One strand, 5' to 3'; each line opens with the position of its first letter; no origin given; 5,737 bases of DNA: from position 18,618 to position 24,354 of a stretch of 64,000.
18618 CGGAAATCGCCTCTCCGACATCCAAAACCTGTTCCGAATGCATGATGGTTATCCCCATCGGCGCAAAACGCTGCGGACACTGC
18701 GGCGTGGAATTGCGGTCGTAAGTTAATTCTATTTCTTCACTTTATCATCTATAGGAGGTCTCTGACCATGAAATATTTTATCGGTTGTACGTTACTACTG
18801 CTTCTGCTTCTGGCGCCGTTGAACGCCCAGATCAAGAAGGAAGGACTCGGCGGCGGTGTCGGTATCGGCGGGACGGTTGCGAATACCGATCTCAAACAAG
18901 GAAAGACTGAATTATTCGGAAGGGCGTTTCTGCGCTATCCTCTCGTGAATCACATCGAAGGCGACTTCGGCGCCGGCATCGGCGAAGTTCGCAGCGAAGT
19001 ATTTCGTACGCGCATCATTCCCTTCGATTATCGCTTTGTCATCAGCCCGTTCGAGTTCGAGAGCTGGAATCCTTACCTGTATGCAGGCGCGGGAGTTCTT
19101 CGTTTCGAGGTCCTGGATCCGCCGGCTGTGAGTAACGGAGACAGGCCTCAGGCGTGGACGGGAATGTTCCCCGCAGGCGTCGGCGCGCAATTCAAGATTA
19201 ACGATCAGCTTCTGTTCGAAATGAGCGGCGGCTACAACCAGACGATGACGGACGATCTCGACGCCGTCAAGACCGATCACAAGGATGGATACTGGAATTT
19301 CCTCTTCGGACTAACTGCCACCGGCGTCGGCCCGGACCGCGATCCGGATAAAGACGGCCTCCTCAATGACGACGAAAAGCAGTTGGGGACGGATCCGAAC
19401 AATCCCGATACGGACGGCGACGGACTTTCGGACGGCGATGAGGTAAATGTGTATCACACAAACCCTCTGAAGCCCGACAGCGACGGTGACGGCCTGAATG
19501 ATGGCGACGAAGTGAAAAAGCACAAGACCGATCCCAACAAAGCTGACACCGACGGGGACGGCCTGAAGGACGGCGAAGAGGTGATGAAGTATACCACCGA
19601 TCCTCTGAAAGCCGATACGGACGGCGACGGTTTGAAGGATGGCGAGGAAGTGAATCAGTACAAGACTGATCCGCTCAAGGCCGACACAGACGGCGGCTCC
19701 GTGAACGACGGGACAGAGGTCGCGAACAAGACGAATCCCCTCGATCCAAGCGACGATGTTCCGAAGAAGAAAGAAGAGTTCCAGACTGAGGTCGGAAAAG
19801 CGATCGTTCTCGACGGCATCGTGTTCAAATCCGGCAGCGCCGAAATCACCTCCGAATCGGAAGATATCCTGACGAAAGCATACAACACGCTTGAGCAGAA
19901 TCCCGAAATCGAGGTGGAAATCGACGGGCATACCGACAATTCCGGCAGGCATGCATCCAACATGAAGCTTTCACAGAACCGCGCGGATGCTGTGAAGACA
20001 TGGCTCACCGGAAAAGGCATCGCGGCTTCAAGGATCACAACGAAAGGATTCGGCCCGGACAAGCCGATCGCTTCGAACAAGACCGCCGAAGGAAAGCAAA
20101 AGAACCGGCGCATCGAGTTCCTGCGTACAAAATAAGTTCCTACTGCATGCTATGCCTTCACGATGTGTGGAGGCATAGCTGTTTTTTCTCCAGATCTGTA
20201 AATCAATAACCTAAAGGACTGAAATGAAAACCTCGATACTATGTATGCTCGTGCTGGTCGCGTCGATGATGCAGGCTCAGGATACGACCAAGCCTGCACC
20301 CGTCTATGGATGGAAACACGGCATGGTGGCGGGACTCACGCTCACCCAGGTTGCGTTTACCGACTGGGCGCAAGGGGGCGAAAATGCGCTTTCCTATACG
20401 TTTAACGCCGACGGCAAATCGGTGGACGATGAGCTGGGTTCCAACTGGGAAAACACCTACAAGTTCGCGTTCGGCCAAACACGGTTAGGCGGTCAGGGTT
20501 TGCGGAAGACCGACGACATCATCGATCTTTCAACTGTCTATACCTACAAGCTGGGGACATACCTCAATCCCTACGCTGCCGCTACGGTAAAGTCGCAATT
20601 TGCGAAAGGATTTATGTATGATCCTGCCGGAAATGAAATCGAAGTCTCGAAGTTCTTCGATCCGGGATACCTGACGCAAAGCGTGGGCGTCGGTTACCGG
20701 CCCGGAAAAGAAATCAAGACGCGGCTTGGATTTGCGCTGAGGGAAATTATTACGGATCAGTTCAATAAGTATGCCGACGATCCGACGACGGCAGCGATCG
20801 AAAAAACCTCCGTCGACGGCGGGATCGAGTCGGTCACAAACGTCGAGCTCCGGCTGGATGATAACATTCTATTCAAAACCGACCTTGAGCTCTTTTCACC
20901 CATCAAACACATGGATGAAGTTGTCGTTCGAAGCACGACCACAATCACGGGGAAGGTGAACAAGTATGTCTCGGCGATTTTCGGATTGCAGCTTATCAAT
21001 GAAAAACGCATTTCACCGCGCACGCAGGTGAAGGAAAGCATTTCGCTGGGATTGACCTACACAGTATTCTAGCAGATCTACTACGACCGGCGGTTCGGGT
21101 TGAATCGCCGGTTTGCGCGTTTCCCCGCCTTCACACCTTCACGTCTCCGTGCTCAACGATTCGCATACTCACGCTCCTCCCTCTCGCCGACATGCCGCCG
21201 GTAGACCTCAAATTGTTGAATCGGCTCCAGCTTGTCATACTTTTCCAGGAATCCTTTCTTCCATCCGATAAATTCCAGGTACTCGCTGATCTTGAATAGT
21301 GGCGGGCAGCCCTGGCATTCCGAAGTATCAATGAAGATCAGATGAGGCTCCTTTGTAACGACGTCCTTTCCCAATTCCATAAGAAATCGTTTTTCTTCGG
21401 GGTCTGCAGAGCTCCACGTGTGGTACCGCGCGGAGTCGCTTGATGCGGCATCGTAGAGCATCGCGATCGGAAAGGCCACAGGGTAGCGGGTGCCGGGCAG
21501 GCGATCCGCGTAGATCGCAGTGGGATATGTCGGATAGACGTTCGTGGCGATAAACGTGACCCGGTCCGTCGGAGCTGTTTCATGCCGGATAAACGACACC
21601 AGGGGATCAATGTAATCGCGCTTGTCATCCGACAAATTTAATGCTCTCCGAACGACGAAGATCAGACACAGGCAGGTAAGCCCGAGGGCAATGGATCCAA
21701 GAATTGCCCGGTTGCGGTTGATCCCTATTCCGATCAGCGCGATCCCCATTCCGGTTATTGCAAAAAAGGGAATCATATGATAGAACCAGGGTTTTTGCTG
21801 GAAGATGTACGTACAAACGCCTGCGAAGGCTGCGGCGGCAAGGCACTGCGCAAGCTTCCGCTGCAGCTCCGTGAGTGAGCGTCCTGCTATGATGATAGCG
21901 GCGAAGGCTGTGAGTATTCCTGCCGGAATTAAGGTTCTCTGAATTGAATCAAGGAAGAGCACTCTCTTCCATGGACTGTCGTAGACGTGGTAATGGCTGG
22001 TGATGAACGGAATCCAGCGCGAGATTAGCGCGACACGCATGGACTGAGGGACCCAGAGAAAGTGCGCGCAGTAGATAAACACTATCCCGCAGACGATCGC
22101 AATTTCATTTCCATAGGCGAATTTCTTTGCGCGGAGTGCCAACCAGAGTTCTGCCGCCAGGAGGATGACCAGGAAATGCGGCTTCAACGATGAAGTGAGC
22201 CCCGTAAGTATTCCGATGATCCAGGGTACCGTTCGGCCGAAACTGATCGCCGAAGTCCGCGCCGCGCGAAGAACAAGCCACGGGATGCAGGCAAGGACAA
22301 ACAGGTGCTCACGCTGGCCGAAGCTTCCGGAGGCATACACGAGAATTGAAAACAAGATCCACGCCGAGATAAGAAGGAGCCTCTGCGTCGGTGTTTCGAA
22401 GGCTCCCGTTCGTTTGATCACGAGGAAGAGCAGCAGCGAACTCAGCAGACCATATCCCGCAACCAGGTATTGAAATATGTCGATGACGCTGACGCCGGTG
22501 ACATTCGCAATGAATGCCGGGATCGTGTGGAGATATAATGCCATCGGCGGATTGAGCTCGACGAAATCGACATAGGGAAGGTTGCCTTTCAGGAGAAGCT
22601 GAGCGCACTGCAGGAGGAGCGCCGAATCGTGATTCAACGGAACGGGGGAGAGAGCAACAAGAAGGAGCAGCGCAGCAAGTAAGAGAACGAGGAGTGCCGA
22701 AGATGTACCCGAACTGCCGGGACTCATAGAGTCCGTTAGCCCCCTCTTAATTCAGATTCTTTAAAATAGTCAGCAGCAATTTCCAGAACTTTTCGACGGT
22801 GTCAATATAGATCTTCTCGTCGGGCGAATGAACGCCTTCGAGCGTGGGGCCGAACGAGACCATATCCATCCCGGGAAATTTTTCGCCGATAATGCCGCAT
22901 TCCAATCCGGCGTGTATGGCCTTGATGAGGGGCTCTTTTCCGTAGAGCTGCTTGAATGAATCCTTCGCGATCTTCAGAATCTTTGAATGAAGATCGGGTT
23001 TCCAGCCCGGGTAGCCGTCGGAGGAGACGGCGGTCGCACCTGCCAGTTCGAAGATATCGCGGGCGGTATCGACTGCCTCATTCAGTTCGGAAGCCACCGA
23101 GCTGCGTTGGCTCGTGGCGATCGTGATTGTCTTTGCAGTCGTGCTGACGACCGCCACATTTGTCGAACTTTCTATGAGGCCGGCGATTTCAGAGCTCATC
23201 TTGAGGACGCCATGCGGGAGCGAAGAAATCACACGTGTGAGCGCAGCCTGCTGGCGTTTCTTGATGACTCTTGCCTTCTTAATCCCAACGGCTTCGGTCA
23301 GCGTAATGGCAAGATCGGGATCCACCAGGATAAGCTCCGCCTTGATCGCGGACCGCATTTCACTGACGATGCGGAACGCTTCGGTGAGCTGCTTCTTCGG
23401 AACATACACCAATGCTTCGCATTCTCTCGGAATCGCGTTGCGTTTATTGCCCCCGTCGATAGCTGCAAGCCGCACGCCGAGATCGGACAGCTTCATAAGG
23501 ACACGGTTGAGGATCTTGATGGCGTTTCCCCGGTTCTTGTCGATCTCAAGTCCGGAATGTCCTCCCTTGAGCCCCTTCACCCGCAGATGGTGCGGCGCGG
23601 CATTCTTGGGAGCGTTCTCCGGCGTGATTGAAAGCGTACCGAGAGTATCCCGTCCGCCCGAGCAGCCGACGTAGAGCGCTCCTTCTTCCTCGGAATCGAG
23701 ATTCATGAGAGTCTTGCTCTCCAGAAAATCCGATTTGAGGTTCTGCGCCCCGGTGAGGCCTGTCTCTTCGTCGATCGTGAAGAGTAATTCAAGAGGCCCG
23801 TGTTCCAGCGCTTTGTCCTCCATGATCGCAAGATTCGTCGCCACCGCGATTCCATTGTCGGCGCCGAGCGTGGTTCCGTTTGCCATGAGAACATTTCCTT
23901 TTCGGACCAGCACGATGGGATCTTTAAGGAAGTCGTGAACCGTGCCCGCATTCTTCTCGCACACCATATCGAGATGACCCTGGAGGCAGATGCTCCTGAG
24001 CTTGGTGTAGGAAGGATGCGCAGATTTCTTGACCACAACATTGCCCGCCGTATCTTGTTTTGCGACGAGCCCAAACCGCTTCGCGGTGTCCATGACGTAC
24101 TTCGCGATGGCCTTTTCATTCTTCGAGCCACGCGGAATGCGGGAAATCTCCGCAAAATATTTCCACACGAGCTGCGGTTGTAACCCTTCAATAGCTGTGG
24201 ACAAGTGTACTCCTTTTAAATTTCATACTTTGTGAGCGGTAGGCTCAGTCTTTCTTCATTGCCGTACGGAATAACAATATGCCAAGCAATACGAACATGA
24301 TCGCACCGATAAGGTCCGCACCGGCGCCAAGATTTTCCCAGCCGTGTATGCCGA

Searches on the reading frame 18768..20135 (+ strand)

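Call 3: search_protein_families(library=pfam, proteins=[window:18768-20135:+])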
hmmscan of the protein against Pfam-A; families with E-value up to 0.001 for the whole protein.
window:18768-20135:+ (455 aa): 5 families
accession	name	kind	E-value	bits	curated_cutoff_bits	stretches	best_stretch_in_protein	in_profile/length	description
PF18884.5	TSP3_bac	-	3.9e-39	132.5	25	4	214-236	1-22/22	Bacterial TSP3 repeat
PF00691.25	OmpA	-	5.8e-24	84.7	27.2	1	353-447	2-98/98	OmpA family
PF03495.19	Binary_toxB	-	4.2e-05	24.1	25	0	213-273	1-61/78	Clostridial binary toxin B/anthrax toxin PA Ca-binding domain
PF13505.12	OMP_b-brl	-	0.00013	22.7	28.7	1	9-167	2-158/175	Outer membrane protein beta-barrel domain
PF05359.17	DUF748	-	0.00059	18.4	50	0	348-391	878-921/1037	Domain of Unknown Function (DUF748)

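Call 4: search_protein_families(library=ncbifam, proteins=[window:18768-20135:+])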
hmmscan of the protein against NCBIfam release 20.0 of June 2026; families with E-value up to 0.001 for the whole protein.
window:18768-20135:+ (455 aa): 43 families (the best 25 are shown)
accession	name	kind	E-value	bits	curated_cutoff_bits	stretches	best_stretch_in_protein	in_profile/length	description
NF053611.1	YiaD_Gzip_OmpA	equivalog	4.7e-35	121.2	175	1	349-451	102-204/206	YiaD family glycine zipper/OmpA-like lipoprotein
NF053612.1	anchor_PA1041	equivalog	2.3e-26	93.2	250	1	312-451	93-233/236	PA1041 family peptidoglycan-binding anchor lipoprotein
NF007804.1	PRK10510.1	equivalog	1.4e-25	89.9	307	1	347-451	107-214/219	OmpA family lipoprotein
TIGR03350.1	type_VI_ompA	equivalog_domain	3.3e-24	85.4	139.8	1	350-450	31-134/137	type VI secretion system protein TssL, long form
NF053585.1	OMP_LP_YfiB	equivalog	1.5e-23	83.5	128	1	349-449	56-156/163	outer membrane lipoprotein YfiB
NF053607.1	CHU_0125_OmpA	equivalog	5.8e-23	81.2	620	1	341-451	523-634/639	CHU_0125 family OmpA-like outer membrane integrity protein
NF053613.1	OMP_toxin_LptF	equivalog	1.8e-22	80.2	400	1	338-450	130-242/256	lipotoxin F family OmpA-related lipoprotein LptF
NF033763.1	exchanger_TraB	exception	5.7e-22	77.4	700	1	277-451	317-495/522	outer membrane exchange protein TraB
NF045788.1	Omp38Acinit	equivalog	2.9e-21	75.9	500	1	322-449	214-342/354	outer membrane protein Omp38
NF006541.1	PRK09038.1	equivalog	5.6e-21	75.3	283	1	347-452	139-247/253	flagellar motor protein MotD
TIGR02802.1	Pal_lipo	equivalog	9.9e-21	73.8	125.35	1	351-451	2-102/104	peptidoglycan-associated lipoprotein Pal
NF045787.1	OmpABordt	equivalog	1.8e-20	73.5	200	1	357-450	93-186/194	outer membrane protein OmpA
NF033765.2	gliding_CglD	equivalog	2.3e-20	72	400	2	230-337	140-260/1124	adventurous gliding motility lipoprotein CglD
NF052230.1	T9SS_PorE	exception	8.5e-20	70.6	600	1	340-439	506-605/648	PorE family type IX secretion system protein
NF005831.1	PRK07734.1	equivalog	1.1e-19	71.2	301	1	315-452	104-247/250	flagellar motor protein MotB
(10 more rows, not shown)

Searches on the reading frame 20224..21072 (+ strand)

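Call 3: search_protein_families(library=pfam, proteins=[window:20224-21072:+])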
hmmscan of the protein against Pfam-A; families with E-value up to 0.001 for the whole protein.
window:20224-21072:+ (282 aa): 2 families
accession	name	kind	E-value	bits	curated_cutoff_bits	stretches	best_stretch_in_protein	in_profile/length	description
PF11276.14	DUF3078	-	2.3e-18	66.8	25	1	40-130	1-92/92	Protein of unknown function (DUF3078)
PF04338.18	DUF481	-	0.00094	19.7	21.1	0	153-280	89-209/210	Protein of unknown function, DUF481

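Call 4: search_protein_families(library=ncbifam, proteins=[window:20224-21072:+])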
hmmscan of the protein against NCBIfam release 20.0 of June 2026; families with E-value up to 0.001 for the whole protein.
window:20224-21072:+ (282 aa): 0 families

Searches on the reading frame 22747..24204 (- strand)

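Call 38: search_protein_families(library=pfam, proteins=[window:22747-24204:-], max_evalue=0.00001)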
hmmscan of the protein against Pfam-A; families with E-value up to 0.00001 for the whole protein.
window:22747-24204:- (485 aa): 2 families
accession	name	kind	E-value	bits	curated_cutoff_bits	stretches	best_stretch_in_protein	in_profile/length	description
PF01546.33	Peptidase_M20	-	4.8e-16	59.7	24.6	1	73-482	1-205/206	Peptidase family M20/M25/M40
PF07687.19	M20_dimer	-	5e-11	42.9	21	1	209-291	3-103/107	Peptidase dimerisation domain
